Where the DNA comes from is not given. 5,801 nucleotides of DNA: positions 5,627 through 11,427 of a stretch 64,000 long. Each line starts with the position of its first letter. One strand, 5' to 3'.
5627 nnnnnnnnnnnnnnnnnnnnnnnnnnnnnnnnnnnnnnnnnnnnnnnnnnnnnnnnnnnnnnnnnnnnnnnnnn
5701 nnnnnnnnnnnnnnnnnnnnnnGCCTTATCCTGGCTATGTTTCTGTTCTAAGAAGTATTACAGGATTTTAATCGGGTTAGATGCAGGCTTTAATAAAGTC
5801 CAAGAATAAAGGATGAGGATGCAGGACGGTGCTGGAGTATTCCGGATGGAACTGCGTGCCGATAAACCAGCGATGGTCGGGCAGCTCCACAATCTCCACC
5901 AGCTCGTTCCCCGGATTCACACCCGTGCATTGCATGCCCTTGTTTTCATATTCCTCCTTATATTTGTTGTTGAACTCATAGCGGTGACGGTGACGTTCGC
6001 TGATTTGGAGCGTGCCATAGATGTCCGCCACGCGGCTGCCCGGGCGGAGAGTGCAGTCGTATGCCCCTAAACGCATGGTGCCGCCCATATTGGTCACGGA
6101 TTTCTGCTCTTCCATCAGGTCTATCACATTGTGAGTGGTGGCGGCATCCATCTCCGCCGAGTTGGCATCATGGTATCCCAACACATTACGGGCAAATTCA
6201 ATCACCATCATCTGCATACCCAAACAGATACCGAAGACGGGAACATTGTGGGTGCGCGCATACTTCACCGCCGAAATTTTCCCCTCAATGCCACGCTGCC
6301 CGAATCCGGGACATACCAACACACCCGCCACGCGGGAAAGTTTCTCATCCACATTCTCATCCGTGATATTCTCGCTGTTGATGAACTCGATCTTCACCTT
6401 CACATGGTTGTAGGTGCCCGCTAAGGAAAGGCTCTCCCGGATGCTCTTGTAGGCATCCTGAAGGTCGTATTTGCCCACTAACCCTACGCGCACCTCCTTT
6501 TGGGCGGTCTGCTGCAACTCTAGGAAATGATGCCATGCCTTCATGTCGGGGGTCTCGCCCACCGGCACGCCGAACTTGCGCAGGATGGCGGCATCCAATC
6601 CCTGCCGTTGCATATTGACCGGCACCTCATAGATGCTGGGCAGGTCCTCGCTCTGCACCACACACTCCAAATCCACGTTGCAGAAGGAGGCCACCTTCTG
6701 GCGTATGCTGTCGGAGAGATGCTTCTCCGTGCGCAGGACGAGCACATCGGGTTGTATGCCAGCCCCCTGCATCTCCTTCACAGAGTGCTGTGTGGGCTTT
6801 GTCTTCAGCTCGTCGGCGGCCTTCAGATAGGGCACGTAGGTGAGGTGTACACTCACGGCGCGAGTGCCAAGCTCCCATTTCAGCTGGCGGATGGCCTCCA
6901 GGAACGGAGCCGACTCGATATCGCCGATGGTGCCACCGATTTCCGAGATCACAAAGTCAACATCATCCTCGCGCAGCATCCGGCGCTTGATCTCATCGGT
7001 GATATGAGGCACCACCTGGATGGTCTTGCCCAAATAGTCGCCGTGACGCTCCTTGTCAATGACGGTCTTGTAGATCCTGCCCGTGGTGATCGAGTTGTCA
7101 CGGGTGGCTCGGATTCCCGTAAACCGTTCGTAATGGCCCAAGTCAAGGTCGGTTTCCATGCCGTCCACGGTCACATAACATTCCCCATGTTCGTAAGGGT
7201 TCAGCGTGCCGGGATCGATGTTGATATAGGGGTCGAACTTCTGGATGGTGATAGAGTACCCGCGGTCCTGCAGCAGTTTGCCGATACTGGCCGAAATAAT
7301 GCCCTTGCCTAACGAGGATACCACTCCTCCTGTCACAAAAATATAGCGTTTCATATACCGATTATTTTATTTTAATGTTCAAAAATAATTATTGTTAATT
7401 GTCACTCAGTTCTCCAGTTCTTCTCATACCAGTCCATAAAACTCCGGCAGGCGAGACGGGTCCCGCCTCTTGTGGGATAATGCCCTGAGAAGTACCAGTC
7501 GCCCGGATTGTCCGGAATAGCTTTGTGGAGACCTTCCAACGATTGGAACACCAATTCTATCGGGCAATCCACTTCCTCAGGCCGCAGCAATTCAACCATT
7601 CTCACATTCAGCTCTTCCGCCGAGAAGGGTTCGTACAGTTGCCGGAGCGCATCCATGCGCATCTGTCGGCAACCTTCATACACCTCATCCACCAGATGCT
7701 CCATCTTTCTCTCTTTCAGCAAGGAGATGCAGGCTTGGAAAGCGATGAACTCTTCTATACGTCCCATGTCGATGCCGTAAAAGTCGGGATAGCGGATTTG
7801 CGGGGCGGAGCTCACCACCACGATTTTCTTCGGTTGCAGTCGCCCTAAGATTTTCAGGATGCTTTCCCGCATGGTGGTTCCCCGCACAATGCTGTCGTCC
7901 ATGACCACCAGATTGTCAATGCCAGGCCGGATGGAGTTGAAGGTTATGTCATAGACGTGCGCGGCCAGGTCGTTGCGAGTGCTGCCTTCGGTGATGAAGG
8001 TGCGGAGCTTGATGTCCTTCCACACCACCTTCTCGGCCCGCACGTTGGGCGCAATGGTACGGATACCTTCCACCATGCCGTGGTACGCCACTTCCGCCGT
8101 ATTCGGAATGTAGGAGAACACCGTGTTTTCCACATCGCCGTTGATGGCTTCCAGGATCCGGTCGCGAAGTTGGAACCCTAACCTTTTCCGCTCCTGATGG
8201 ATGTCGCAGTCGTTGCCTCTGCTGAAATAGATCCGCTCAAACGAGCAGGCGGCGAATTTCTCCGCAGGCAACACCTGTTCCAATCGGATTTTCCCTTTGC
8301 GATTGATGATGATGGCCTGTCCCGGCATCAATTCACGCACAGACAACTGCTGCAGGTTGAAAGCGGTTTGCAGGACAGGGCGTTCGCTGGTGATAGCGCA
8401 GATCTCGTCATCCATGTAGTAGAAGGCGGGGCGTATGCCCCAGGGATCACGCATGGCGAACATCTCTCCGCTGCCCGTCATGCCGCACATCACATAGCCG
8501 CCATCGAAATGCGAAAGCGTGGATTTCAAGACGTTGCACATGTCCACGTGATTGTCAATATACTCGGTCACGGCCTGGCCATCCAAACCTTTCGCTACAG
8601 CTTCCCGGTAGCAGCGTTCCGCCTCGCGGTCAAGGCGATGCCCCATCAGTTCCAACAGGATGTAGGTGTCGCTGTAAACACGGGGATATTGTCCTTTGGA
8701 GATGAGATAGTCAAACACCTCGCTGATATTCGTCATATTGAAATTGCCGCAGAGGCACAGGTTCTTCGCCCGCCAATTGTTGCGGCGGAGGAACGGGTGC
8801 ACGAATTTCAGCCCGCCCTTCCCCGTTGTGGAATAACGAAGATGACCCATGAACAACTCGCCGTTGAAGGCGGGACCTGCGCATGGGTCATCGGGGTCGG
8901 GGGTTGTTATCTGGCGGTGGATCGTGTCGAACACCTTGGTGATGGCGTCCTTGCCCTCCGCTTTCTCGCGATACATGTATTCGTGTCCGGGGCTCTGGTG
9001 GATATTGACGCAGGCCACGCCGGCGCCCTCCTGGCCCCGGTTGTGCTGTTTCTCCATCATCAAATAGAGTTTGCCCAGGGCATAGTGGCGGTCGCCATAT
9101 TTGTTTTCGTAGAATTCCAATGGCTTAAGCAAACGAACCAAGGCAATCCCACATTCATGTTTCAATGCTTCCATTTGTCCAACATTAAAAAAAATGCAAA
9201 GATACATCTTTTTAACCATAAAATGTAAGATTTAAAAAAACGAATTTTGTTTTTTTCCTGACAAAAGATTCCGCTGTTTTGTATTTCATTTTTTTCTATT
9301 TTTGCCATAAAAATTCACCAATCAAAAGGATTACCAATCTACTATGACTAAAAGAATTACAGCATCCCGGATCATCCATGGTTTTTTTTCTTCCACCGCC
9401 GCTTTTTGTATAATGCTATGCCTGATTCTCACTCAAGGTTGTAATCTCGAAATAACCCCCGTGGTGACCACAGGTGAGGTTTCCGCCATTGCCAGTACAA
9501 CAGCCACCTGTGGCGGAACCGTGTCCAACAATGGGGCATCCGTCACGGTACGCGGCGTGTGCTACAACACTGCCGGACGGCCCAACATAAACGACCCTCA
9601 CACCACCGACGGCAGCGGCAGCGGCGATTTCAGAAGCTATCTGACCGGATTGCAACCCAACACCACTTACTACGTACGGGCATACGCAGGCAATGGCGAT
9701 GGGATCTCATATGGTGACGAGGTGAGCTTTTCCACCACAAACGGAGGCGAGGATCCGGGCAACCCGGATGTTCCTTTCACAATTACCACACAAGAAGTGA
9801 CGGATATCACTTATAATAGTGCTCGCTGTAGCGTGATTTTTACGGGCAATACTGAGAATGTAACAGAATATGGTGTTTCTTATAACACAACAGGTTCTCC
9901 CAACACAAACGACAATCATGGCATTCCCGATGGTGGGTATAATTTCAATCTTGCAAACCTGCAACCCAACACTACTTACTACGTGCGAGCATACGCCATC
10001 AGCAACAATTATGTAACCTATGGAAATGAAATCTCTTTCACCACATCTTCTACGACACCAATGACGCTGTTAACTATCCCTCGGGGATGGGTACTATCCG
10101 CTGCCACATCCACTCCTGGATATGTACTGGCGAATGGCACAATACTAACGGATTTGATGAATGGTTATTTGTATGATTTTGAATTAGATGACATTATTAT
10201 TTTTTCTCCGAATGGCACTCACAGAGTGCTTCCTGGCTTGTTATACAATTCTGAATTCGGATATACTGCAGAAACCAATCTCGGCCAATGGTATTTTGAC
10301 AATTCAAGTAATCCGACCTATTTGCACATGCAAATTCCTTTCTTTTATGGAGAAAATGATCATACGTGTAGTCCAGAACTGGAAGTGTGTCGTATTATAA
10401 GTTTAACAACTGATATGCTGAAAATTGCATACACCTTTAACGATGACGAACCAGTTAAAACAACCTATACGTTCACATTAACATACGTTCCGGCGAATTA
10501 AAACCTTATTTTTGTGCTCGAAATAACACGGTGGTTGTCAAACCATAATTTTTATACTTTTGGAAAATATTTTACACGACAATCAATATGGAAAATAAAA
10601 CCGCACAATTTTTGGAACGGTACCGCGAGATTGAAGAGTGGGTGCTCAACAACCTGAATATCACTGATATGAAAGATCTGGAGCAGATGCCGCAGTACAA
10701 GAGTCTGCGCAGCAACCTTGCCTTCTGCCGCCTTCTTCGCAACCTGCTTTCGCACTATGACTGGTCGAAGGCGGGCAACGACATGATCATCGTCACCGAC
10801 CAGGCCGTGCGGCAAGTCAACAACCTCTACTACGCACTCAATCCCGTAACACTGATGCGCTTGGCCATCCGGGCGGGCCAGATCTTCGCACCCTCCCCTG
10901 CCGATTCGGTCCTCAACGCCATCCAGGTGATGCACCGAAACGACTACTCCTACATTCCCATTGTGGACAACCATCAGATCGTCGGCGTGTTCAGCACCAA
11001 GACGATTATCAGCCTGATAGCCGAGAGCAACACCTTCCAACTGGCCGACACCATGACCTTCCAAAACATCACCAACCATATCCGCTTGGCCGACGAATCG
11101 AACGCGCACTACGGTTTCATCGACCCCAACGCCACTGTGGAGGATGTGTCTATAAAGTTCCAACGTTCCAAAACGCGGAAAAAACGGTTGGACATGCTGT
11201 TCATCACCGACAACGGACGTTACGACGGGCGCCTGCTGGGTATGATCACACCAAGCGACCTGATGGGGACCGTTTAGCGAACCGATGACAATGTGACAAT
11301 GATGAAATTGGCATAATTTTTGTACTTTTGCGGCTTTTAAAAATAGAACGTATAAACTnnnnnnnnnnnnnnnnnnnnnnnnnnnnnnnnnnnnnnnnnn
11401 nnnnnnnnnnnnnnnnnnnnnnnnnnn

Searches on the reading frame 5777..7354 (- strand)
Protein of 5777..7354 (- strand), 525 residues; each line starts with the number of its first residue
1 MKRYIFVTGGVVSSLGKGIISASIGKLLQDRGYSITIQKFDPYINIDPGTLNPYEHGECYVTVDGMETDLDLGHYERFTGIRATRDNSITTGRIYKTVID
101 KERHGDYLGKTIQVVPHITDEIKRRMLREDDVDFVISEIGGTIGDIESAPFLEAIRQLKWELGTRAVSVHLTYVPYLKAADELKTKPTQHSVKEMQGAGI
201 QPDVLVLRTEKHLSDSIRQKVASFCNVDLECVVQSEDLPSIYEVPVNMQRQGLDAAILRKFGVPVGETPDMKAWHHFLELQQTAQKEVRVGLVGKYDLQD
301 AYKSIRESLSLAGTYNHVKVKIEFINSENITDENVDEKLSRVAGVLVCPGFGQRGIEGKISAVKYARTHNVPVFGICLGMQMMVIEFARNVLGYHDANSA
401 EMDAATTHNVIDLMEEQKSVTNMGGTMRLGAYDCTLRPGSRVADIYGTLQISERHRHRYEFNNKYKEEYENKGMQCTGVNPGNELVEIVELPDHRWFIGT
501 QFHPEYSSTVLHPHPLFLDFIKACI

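Call 69: search_protein_families(library=pfam, proteins=[window:5777-7354:-], max_evalue=0.001)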
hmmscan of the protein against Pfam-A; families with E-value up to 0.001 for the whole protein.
window:5777-7354:- (525 aa): 3 families
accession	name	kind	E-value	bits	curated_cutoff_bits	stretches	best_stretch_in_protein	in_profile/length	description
PF06418.20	CTP_synth_N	-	1.2e-120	402.3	26.1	1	3-262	1-264/265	CTP synthase N-terminus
PF00117.34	GATase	-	2.3e-39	135.5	22.8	1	298-522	2-189/190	Glutamine amidotransferase class-I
PF07722.19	Peptidase_C26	-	1.3e-09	38.6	20.5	1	363-505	98-219/219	Peptidase C26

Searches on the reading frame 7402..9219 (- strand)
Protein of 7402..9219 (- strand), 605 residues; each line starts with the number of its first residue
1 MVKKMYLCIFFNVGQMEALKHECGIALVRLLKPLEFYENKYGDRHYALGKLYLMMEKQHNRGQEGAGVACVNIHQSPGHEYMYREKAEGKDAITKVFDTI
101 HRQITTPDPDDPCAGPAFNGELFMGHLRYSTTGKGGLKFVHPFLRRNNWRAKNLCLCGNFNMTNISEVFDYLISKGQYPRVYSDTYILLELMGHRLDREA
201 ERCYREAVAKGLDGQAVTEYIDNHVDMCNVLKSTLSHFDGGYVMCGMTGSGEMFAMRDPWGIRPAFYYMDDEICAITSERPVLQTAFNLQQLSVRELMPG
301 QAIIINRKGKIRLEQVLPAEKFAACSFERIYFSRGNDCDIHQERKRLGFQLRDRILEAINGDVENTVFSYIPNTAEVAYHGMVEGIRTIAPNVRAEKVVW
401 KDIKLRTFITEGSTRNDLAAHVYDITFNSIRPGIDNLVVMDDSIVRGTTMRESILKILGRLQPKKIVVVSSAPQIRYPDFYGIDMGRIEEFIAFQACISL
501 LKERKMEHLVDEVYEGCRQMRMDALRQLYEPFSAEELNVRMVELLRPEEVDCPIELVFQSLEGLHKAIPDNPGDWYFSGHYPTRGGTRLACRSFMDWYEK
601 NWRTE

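Call 69: search_protein_families(library=pfam, proteins=[window:7402-9219:-], max_evalue=0.001)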
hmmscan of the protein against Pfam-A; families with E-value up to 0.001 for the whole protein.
window:7402-9219:- (605 aa): 2 families
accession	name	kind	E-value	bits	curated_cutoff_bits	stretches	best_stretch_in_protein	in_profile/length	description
PF13522.11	GATase_6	-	8.8e-07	29.4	27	1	119-222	9-98/130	Glutamine amidotransferase domain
PF13537.11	GATase_7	-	1.4e-06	28.8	25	1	223-283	64-121/123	Glutamine amidotransferase domain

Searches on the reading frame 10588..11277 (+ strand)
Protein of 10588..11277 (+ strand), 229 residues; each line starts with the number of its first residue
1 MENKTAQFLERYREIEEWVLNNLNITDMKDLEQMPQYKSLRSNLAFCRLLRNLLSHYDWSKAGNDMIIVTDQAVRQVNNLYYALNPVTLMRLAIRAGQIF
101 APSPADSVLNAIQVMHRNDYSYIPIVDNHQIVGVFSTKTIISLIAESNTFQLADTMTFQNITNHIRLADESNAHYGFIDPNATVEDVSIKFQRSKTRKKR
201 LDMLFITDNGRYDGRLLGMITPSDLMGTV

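Call 69: search_protein_families(library=pfam, proteins=[window:10588-11277:+], max_evalue=0.001)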
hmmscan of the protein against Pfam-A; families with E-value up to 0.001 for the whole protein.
window:10588-11277:+ (229 aa): 1 family
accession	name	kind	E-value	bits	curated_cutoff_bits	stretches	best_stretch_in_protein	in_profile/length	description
PF00571.33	CBS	-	3.7e-13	50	24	1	103-145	13-56/57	CBS domain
